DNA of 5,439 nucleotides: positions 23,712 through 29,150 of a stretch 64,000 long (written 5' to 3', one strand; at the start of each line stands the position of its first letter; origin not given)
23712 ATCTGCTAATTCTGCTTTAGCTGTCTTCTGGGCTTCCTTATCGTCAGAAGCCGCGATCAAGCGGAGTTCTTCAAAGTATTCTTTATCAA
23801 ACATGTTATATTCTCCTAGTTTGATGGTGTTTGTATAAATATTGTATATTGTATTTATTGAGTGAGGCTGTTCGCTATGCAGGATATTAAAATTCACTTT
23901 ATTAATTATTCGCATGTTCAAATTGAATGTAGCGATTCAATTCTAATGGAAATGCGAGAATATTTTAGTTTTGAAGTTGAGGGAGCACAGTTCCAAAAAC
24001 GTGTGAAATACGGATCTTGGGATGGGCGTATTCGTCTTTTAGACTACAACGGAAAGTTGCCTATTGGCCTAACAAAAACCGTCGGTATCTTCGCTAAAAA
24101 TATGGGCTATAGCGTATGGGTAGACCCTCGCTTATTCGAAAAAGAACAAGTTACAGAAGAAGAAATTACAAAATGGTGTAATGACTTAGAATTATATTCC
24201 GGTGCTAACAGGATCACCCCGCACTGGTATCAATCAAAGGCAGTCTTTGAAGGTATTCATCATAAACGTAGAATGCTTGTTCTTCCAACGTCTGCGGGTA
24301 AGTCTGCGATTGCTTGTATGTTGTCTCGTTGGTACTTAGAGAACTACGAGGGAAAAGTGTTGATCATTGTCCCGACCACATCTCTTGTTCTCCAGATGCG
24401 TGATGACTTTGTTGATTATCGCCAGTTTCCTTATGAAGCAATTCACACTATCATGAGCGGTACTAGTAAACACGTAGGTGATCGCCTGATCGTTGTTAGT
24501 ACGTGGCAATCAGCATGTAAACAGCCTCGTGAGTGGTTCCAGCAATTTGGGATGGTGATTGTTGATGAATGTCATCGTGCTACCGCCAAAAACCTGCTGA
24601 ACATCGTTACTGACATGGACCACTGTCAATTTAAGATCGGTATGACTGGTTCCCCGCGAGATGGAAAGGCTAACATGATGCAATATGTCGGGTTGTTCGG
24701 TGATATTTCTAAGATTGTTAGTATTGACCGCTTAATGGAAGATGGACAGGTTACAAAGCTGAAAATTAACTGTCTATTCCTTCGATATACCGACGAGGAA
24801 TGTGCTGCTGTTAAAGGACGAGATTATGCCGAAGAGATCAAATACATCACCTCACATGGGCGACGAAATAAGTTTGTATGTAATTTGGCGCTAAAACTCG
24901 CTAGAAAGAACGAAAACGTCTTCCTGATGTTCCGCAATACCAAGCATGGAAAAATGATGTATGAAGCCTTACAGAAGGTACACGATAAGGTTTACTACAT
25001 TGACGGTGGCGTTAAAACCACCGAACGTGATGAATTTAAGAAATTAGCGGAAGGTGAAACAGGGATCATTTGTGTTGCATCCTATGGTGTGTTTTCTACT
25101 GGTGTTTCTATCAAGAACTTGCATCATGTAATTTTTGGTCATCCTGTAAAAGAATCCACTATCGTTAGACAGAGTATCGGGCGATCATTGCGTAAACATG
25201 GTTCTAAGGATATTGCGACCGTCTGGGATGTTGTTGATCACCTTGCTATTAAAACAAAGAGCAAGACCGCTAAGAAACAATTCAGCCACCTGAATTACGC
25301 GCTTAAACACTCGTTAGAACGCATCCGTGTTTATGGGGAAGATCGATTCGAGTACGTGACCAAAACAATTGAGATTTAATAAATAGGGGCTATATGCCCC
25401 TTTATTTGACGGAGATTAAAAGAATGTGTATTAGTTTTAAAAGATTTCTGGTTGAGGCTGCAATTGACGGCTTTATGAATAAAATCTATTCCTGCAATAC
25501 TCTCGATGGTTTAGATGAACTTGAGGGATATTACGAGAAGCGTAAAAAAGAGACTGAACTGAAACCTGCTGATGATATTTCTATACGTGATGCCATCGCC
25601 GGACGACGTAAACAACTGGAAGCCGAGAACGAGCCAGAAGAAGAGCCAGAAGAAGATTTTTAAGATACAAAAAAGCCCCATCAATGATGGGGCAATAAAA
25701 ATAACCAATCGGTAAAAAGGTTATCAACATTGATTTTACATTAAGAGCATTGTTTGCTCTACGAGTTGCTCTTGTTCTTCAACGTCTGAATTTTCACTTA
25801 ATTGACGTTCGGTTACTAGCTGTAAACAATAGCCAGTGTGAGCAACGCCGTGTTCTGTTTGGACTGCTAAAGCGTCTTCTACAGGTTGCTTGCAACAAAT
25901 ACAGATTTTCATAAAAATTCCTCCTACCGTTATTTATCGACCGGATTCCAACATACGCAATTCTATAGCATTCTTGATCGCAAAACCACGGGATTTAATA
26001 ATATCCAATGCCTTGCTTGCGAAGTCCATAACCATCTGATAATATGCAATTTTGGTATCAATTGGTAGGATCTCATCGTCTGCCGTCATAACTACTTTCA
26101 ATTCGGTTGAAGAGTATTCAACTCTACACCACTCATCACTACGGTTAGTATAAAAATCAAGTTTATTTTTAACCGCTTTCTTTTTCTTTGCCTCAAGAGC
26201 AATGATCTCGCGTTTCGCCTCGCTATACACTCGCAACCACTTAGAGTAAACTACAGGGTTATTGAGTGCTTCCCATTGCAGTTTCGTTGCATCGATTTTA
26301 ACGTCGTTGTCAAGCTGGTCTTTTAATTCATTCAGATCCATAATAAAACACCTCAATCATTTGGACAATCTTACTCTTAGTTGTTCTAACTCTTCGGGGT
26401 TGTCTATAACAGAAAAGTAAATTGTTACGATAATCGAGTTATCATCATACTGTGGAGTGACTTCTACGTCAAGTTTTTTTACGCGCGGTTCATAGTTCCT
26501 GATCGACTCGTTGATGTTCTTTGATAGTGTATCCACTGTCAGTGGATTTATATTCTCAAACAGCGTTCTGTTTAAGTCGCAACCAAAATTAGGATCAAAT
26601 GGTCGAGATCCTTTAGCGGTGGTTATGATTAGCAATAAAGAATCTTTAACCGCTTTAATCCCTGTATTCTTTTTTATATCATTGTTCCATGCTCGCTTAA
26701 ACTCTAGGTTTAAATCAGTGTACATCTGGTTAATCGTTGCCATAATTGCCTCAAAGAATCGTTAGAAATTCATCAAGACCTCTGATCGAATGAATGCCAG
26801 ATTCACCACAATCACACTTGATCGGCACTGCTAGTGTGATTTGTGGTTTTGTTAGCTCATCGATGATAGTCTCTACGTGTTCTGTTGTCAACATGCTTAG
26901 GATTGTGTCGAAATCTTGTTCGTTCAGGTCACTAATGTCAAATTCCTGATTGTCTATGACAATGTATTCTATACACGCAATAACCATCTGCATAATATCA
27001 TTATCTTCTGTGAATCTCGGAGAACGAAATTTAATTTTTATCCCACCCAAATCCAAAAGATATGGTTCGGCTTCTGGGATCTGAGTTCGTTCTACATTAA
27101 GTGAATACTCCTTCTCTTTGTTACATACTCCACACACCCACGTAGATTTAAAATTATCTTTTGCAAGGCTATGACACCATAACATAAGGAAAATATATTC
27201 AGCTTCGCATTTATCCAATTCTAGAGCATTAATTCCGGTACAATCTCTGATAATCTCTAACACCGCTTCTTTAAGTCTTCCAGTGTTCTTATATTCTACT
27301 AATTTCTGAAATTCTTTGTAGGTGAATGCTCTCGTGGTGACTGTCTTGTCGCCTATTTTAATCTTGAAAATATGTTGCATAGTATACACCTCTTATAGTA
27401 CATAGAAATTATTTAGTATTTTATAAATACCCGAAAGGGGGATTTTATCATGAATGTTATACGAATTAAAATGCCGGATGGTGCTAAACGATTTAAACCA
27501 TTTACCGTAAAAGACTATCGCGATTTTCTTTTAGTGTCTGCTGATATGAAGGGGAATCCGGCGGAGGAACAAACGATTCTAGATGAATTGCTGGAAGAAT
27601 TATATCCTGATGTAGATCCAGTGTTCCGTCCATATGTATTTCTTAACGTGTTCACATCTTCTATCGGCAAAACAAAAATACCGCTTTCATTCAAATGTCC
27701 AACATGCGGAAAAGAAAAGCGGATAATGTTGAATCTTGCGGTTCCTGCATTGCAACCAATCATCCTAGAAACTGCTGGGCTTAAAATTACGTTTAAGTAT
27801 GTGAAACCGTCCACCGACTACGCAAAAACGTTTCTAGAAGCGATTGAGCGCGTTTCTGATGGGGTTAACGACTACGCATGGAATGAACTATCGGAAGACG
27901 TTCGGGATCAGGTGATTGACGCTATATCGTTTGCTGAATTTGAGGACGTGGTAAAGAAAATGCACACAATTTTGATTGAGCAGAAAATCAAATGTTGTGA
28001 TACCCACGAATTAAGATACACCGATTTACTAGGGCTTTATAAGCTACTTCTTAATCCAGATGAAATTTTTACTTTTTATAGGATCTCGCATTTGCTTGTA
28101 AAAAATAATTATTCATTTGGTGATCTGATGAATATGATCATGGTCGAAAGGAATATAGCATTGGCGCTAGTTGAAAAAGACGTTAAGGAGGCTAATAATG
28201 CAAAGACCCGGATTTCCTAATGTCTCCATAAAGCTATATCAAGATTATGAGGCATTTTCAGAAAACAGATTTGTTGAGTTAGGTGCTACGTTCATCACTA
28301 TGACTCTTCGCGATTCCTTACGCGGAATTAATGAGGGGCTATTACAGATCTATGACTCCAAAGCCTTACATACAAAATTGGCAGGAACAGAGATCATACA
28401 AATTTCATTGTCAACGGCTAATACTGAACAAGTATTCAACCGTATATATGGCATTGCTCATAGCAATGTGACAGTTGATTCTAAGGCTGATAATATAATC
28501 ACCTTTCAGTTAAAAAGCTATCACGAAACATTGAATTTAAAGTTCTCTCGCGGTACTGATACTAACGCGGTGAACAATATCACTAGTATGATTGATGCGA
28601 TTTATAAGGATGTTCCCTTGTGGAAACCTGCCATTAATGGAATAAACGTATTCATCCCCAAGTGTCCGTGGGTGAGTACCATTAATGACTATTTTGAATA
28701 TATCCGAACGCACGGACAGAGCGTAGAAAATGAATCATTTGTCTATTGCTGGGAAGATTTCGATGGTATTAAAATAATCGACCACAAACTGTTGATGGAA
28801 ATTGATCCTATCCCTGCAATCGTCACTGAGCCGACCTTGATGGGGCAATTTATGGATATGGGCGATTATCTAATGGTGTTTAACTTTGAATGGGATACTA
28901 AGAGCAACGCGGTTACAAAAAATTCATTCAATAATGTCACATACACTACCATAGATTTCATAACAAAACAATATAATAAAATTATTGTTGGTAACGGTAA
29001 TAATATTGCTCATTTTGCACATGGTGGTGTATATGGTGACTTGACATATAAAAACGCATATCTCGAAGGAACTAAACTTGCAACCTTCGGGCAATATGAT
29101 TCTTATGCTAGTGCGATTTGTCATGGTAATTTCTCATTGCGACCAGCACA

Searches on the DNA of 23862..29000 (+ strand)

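Call 13: search_dna_similar(query=window:23862-29000:+, collection=phages, mode=near, max_rows=15)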
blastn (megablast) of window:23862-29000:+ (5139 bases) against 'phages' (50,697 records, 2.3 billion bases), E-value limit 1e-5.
Records with a match: 60; places in all: 60; records where one place covers at least 80% of the query: 59.
Best place of each record, by identity: 80-90% 4; 60-80% 56.
By first word of the organism name: Escherichia 48; Enterobacteria 5; Shigella 4; Krischvirus 2; Phage 1.
By host as written in the record: Escherichia coli 19; - 10; Escherichia coli str. K-12 substr. MG1655 6; Escherichia coli B 4; Escherichia coli K12 2; Escherichia coli O157:H7 2; Escherichia coli K-12 MG1655 2; Escherichia coli K-12 (F+) 2; and 12 more.
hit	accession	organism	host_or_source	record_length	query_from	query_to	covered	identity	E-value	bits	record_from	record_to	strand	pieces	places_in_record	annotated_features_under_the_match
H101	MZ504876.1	Enterobacteria phage Brandy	-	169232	1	5133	100%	79.1%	0e+0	3474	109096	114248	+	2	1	uvsW_1: ATP-dependent DNA helicase | baseplate central spike complex protein | hypothetical protein (x3) | uvsY: recombination protein | baseplate wedge protein | and 1 other names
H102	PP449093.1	Escherichia coli phage phiS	Escherichia coli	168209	1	5136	100%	79.1%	0e+0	3453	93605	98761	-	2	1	RNA-DNA and DNA-DNA helicase ATPase | baseplate hub subunit (x2) | baseplate hub assembly protein | recombination repair and ssDNA binding protein | baseplate wedge subunit | and 1 other names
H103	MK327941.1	Escherichia phage vB_EcoM_G37-3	Escherichia coli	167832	1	5133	100%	79.1%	0e+0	3589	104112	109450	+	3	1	similar to helicase; UvsW | putative baseplate hub subunit | putative baseplate hub assembly protein (x2) | recombination, repair and ssDNA binding protein | putative baseplate wedge subunit | and 3 other names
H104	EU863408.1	Escherichia phage JSE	Escherichia coli K12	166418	1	5133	100%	79.1%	0e+0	3447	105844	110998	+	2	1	uvsW: UvsW | gp51 baseplate hub assembly catalyst | gp27 baseplate hub subunit (x2) | baseplate hub subunit | uvsY: UvsY | and 3 other names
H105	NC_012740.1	Escherichia phage JSE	Escherichia coli K12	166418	1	5133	100%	79.1%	0e+0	3447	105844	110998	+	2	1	uvsW: DNA helicase | 51: baseplate hub assembly protein | baseplate hub (x3) | uvsY: UvsY | 25: baseplate wedge subunit | and 2 other names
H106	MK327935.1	Escherichia phage vB_EcoM_G2494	Escherichia coli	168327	1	5133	100%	79.0%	0e+0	3430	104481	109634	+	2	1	putative helicase | putative baseplate hub subunit | putative baseplate hub assembly protein (x2) | recombination, repair and ssDNA binding protein | putative baseplate wedge subunit | and 3 other names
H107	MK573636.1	Escherichia phage vB_EcoM_PHB13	Escherichia coli O157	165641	1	5136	100%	78.9%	0e+0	3414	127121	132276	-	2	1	DNA helicase (x2) | baseplate hub subunit (x2) | baseplate protein | single stranded DNA-binding protein | baseplate wedge subunit | and 1 other names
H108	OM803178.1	Phage ELT4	-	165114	1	5136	100%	78.9%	0e+0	3414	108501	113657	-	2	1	DNA helicase (x2) | baseplate hub subunit | baseplate | baseplate hub assembly chaperone | single stranded DNA-binding protein | and 2 other names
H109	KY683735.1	Escherichia phage ECD7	Escherichia coli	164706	1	5133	100%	78.9%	0e+0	3405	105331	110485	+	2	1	uvsW: RNA-DNA and DNA-DNA helicase ATPase | baseplate hub subunit (x2) | baseplate hub assembly catalyst | uvsY: recombination repair and ssDNA binding protein | baseplate wedge subunit | and 1 other names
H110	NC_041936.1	Escherichia phage ECD7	Escherichia coli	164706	1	5133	100%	78.9%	0e+0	3405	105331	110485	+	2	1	uvsW: DNA helicase | baseplate hub (x2) | baseplate hub assembly catalyst | uvsY: recombination repair and ssDNA binding protein | baseplate wedge subunit | and 2 other names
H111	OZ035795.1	Krischvirus LF73P4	-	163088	1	5133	100%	78.9%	0e+0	3397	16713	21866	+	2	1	record has no annotation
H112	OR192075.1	Escherichia phage MIZ6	Escherichia coli Bbest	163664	1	5133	100%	78.9%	0e+0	3398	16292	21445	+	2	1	DNA helicase (x2) | baseplate hub (x3) | UvsY-like recombination mediator | baseplate wedge subunit | hypothetical protein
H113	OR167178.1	Escherichia phage MIZ2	Escherichia coli B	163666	1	5133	100%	78.9%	0e+0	3398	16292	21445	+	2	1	DNA helicase (x2) | baseplate hub (x3) | UvsY-like recombination mediator | baseplate wedge subunit | hypothetical protein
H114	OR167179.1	Escherichia phage MIZ3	Escherichia coli B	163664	1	5133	100%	78.9%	0e+0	3398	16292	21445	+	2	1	DNA helicase (x2) | baseplate hub (x3) | UvsY-like recombination mediator | baseplate wedge subunit | hypothetical protein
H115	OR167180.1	Escherichia phage MIZ4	Escherichia coli B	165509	1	5133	100%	78.9%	0e+0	3398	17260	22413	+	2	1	DNA helicase (x2) | baseplate hub (x3) | UvsY-like recombination mediator | baseplate wedge subunit | hypothetical protein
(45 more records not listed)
